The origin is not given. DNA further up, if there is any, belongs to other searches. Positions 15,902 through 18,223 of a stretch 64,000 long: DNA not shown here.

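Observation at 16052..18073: Bacterial/plastid-type ThiC with a transit-peptide-like leader in an intronless eukaryotic gene context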

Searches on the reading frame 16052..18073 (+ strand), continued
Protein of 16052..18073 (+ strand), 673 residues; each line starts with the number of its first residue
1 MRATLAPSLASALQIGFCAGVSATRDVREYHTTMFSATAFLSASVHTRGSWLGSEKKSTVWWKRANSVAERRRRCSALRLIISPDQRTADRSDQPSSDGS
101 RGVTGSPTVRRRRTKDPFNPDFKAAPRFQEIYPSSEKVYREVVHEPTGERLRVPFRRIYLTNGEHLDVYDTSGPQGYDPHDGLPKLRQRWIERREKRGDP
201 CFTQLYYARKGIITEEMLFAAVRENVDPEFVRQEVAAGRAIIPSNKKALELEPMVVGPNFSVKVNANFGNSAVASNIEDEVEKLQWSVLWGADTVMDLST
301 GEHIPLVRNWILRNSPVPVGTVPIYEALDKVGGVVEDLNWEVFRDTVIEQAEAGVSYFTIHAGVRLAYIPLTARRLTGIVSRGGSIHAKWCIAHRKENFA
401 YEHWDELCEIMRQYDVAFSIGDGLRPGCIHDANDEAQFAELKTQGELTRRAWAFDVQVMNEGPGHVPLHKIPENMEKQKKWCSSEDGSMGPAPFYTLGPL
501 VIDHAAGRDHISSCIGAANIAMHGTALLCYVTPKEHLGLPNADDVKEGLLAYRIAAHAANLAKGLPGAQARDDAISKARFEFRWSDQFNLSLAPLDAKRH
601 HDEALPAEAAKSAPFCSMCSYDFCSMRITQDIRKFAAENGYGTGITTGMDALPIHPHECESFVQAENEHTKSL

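Call 15: search_solved_structures(query=window:16052-18073:+, show_alignments=2)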
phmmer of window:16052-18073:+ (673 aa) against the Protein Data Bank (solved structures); distinct sequences matched with E-value up to 0.001: 4.
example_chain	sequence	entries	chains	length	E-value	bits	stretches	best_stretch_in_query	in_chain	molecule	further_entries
4s25_A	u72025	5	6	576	7.8e-260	867.1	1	112-653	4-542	Phosphomethylpyrimidine synthase, chloroplastic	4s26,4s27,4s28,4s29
4n7q_A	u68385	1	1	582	1.1e-259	866.6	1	112-653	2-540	Phosphomethylpyrimidine synthase, chloroplastic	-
3epm_A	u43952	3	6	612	1.6e-196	657.8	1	218-639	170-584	Thiamine biosynthesis protein thiC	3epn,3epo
4s2a_A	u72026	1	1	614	1.6e-196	657.8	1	218-639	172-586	Phosphomethylpyrimidine synthase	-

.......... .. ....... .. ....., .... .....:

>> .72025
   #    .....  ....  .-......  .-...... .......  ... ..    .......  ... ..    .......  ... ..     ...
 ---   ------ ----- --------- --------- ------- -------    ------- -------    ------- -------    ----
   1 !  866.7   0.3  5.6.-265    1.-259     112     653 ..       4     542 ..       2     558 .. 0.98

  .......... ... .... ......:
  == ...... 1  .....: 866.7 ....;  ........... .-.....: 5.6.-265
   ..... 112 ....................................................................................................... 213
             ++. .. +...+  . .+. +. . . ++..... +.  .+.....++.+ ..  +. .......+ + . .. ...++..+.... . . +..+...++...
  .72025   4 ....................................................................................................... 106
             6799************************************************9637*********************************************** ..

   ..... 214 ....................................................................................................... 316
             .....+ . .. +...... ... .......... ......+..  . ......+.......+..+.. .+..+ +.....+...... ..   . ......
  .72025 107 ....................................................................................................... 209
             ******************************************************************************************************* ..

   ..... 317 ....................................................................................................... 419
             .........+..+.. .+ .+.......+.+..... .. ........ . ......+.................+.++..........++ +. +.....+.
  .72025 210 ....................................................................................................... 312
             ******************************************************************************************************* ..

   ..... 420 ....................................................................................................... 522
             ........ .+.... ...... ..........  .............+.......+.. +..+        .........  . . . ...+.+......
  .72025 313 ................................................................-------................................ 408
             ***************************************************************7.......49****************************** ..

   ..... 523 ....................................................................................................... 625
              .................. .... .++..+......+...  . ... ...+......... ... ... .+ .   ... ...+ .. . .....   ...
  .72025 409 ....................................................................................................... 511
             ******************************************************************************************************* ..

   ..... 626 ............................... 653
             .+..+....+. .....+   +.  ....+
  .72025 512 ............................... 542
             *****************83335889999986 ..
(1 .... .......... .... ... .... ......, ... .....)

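Call 22: find_encoding_contigs(protein=P0123, flank=3000, max_places=3)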
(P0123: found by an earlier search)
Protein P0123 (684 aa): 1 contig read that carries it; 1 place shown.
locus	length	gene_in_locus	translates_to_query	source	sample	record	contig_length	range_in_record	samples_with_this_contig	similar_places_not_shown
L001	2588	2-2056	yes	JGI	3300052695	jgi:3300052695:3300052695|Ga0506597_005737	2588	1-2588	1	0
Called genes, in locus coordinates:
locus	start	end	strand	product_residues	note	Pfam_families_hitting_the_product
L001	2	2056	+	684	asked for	PF13667:ThiC-associated, PF01964:ThiC_Rad_SAM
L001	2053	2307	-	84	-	-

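Call 23: find_encoding_contigs(protein=P0121, flank=3000, max_places=6)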
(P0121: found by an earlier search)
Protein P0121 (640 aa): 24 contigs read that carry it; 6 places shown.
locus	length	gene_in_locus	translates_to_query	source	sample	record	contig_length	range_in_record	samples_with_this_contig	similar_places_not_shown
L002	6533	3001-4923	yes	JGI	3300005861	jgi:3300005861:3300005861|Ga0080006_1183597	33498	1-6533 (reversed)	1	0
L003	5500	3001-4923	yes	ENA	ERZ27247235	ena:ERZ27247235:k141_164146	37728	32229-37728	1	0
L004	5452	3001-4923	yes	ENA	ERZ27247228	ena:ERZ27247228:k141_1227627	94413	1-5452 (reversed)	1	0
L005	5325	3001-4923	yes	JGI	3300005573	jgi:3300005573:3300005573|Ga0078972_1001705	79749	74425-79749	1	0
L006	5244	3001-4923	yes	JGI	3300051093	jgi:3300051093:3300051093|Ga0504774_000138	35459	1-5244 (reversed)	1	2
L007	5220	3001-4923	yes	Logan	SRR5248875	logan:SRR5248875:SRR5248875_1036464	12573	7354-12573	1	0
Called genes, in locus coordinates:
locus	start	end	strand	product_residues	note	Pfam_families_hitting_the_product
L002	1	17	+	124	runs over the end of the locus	PF02150:Zn_ribbon_RPB9 (faint), PF01096:Zn_ribbon_TFIIS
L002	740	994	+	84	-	-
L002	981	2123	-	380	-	PF10602:RPN7, PF01399:PCI, PF21154:RPN7_PSMD6_C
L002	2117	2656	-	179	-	-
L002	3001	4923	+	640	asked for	PF13667:ThiC-associated, PF01964:ThiC_Rad_SAM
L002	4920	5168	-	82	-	-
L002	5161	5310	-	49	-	-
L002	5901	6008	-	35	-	-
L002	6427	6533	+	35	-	?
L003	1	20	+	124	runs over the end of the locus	PF02150:Zn_ribbon_RPB9 (faint), PF01096:Zn_ribbon_TFIIS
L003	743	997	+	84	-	-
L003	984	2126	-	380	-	PF10602:RPN7, PF01399:PCI, PF21154:RPN7_PSMD6_C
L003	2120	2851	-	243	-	-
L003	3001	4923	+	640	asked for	PF13667:ThiC-associated, PF01964:ThiC_Rad_SAM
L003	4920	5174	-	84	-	-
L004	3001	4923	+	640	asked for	PF13667:ThiC-associated, PF01964:ThiC_Rad_SAM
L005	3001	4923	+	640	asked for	PF13667:ThiC-associated, PF01964:ThiC_Rad_SAM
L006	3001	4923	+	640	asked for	PF13667:ThiC-associated, PF01964:ThiC_Rad_SAM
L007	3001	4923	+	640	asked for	PF13667:ThiC-associated, PF01964:ThiC_Rad_SAM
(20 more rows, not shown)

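Call 34: find_encoding_contigs(protein=P0131, flank=6000, max_places=2)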
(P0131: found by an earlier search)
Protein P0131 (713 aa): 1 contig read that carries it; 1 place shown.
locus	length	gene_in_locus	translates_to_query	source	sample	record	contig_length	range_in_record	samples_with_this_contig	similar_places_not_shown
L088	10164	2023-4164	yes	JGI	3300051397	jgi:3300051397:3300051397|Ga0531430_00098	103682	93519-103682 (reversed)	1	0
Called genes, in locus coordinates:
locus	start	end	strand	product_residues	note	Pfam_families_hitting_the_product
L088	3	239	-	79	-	?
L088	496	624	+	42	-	-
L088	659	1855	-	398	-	PF10602:RPN7, PF01399:PCI, PF21154:RPN7_PSMD6_C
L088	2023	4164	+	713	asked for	PF13667:ThiC-associated, PF01964:ThiC_Rad_SAM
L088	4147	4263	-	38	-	-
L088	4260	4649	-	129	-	-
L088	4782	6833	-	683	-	PF01425:Amidase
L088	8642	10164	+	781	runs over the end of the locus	PF01501:Glyco_transf_8, PF09258:Glyco_transf_64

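Call 35: find_encoding_contigs(protein=P0003, flank=6000, max_places=2)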
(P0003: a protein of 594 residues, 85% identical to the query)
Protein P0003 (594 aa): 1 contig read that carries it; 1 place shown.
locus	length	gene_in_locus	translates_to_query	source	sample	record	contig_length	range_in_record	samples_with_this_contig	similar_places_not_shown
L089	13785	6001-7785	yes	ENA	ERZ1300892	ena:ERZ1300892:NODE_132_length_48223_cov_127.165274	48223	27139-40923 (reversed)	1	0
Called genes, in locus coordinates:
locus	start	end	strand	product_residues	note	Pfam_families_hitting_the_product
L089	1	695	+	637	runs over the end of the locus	PF13483:Lactamase_B_3 (faint), PF12706:Lactamase_B_2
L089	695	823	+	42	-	-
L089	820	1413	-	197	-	PF00355:Rieske, PF13806:Rieske_2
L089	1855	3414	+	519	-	PF01163:RIO1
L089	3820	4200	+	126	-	PF02150:Zn_ribbon_RPB9 (faint), PF01096:Zn_ribbon_TFIIS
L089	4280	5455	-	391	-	PF10602:RPN7, PF01399:PCI, PF21154:RPN7_PSMD6_C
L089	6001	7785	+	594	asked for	PF13667:ThiC-associated (weak), PF01964:ThiC_Rad_SAM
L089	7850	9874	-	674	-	PF01425:Amidase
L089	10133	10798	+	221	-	PF02798:GST_N, PF13417:GST_N_3, PF13409:GST_N_2, PF00043:GST_C (weak)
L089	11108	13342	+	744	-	PF01501:Glyco_transf_8, PF09258:Glyco_transf_64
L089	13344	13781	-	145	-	PF08561:Ribosomal_L37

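Call 53: predict_structure(alignment_id=A1)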
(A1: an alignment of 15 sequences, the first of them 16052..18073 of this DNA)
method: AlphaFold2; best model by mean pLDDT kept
length: 673 residues; sequences in the alignment: 15
mean_pLDDT: 39.3   pTM: 0.35
mean pLDDT of the five models: 39.3, 38.5, 37.5, 37.5, 35.1
residues with pLDDT >= 90: 0; 70-90: 40; 50-70: 138; < 50: 495
segments of 3 or more residues with pLDDT < 50: 1-132, 169-179, 182-186, 198-205, 239-321, 355-357, 364-386, 422-436, 459-673
pLDDT, mean of each block of 10 residues (from residue 1): 27 25 24 22 25 24 29 26 25 28 27 30 33 58 68 64 63 39 53 56 49 57 59 59 38 36 25 26 26 27 34 31 62 68 84 59 49 32 44 60 82 64 38 48 61 57 40 46 41 31 23 25 25 24 26 30 38 32 20 22 24 24 24 34 29 29 28 27
secondary structure, 60 per line:
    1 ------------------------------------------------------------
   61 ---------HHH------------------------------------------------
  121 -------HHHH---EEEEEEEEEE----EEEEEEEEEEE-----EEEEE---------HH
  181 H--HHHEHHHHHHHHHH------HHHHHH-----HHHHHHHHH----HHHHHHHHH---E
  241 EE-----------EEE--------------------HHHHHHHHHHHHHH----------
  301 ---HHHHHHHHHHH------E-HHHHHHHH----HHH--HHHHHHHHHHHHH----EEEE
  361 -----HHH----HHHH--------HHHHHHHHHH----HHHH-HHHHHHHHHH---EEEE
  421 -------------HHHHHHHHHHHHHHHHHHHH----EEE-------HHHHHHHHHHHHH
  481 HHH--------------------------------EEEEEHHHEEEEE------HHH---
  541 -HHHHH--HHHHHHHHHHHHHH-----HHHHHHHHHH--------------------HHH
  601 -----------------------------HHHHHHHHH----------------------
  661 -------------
elements in order (helices of 4 or more, strands of 3 or more residues): H128-131 E135-144 E149-159 E165-169 H188-197 H204-209 H215-223 H228-236 E240-242 E254-256 H277-290 H304-314 H323-330 H340-352 E357-360 H373-376 H385-394 H399-402 H404-413 E417-420 H434-453 E458-460 H468-483 E516-520 E524-528 H542-546 H549-562 H568-577 H630-638

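Call 54: find_encoding_contigs(protein=P0126, flank=3000, max_places=3)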
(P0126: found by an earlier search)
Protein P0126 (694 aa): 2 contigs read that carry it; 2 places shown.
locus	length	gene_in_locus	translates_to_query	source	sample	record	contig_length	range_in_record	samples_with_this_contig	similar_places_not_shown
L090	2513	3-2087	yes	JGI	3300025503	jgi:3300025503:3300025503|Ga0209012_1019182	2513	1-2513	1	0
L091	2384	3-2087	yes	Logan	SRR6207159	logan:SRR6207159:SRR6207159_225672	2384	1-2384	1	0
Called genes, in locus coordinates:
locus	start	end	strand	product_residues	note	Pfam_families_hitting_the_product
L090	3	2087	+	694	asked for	PF13667:ThiC-associated, PF01964:ThiC_Rad_SAM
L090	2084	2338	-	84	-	-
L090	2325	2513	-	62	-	?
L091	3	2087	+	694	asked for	PF13667:ThiC-associated, PF01964:ThiC_Rad_SAM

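Call 55: find_encoding_contigs(protein=P0125, flank=3000, max_places=3)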
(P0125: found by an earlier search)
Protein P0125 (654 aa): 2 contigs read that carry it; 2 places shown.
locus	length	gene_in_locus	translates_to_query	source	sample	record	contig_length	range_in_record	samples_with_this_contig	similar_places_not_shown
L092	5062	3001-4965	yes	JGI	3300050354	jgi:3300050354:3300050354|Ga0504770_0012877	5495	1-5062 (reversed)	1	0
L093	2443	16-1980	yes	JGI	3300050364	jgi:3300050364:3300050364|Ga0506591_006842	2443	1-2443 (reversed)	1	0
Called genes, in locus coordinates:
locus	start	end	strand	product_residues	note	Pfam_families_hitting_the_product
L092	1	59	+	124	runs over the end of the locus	PF02150:Zn_ribbon_RPB9 (faint), PF01096:Zn_ribbon_TFIIS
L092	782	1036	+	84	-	-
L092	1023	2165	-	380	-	PF10602:RPN7, PF01399:PCI, PF21154:RPN7_PSMD6_C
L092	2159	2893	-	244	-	-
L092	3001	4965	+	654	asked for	PF13667:ThiC-associated, PF01964:ThiC_Rad_SAM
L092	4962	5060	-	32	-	?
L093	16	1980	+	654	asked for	PF13667:ThiC-associated, PF01964:ThiC_Rad_SAM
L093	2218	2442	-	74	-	?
